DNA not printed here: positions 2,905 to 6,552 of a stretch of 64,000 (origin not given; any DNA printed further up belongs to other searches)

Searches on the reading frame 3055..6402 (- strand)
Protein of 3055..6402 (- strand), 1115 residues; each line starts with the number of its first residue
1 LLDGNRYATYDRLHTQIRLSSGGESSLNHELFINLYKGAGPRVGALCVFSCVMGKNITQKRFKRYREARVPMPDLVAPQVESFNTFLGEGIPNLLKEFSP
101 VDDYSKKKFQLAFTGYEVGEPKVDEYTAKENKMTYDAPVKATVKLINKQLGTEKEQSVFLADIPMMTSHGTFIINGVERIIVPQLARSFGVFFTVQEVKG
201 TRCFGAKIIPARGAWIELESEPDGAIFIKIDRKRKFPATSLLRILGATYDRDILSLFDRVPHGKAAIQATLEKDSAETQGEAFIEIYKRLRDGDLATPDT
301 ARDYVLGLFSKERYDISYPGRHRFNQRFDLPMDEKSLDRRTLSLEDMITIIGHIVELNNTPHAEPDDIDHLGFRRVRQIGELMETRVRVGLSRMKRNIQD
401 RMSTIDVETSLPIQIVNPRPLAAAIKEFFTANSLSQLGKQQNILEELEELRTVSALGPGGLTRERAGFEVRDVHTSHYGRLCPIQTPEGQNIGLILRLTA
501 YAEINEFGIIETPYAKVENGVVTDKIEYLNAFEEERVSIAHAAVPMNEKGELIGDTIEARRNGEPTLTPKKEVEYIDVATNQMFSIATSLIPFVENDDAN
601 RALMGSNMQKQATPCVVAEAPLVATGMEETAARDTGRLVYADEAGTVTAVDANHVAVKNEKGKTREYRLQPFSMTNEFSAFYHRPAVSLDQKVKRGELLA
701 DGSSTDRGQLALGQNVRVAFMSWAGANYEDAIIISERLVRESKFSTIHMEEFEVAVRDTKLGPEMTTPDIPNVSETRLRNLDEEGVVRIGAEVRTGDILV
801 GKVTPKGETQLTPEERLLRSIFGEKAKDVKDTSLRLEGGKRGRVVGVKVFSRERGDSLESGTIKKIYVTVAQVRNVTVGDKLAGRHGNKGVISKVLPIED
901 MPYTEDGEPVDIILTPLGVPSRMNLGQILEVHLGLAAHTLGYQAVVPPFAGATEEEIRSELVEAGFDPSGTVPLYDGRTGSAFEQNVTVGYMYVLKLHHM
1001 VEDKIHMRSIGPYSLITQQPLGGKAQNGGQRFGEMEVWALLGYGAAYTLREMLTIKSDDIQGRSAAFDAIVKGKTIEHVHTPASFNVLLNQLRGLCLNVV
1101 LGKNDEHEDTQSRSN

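Call 21: search_protein_families(library=pfam, proteins=[window:3055-6402:-], max_evalue=0.00001)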
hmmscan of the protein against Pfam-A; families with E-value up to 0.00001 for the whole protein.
window:3055-6402:- (1115 aa): 6 families
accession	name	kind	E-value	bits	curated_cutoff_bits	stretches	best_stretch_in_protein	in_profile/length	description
PF00562.33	RNA_pol_Rpb2_6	-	2.4e-122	409.1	23.4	1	641-1026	2-373/373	RNA polymerase Rpb2, domain 6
PF04565.21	RNA_pol_Rpb2_3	-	4.3e-24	84.9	21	1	437-504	2-68/68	RNA polymerase Rpb2, domain 3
PF04560.25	RNA_pol_Rpb2_7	-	2.7e-23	82.6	32.1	1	1028-1100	1-83/87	RNA polymerase Rpb2, domain 7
PF10385.14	RNA_pol_Rpb2_45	-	1.6e-20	73.3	28.2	1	514-579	1-66/66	RNA polymerase beta subunit external 1 domain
PF04561.19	RNA_pol_Rpb2_2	-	7.3e-16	58.8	21.7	1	207-377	23-190/190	RNA polymerase Rpb2, domain 2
PF04563.20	RNA_pol_Rpb2_1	-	4.6e-14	52.9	28.2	1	75-403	2-181/203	RNA polymerase beta subunit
